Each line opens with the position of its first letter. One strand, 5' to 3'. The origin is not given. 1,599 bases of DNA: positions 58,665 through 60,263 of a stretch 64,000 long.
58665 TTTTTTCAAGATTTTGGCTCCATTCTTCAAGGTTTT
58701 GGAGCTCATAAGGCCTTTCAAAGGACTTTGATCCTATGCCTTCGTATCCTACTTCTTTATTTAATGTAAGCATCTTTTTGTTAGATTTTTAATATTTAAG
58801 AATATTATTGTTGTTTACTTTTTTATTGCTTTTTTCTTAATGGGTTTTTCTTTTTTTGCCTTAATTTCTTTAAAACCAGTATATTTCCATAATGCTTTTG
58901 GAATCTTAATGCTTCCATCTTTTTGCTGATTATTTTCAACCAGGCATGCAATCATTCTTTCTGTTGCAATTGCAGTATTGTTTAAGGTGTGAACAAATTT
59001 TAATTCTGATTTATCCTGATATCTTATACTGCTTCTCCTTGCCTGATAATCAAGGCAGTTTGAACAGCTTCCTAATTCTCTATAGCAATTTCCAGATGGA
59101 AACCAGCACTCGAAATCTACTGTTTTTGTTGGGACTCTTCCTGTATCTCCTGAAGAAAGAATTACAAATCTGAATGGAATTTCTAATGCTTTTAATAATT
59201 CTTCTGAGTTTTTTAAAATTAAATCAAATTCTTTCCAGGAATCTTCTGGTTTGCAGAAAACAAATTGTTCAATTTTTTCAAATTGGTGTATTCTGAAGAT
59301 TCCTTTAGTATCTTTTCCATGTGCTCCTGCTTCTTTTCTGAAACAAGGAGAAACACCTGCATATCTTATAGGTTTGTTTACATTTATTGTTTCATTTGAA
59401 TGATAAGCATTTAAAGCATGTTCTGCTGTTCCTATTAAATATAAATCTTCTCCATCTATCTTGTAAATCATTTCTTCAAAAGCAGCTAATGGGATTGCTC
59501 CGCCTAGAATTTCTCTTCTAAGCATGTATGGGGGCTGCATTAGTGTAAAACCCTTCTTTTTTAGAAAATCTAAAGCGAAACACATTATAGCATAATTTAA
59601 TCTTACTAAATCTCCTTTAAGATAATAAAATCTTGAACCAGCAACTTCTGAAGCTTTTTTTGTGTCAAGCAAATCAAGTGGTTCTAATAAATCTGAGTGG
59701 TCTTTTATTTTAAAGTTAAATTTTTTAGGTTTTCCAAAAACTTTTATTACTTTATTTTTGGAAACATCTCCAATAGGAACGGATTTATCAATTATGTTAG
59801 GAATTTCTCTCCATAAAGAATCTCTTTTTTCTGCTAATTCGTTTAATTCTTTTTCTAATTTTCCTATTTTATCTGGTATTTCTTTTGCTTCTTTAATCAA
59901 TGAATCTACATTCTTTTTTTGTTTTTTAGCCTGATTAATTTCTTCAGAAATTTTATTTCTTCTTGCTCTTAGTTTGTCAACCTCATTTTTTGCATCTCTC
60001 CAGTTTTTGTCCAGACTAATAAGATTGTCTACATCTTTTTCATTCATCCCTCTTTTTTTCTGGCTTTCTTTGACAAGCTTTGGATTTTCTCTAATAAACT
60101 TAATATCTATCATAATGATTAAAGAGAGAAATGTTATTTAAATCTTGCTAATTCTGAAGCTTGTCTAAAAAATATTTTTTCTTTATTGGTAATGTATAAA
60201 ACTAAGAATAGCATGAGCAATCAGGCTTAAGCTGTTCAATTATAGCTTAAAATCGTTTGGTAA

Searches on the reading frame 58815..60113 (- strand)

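Call 65: search_protein_families(library=pfam, proteins=[window:58815-60113:-], max_evalue=0.00001)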
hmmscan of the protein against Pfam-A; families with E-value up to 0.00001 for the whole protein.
window:58815-60113:- (432 aa): 2 families
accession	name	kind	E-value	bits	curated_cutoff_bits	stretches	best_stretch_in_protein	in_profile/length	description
PF00587.30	tRNA-synt_2b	-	1.9e-36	126.2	29.3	1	221-395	8-179/179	tRNA synthetase class II core domain (G, H, P, S and T)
PF02403.27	Seryl_tRNA_N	-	9.7e-31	106.6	28.2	1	1-107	1-107/108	Seryl-tRNA synthetase N-terminal domain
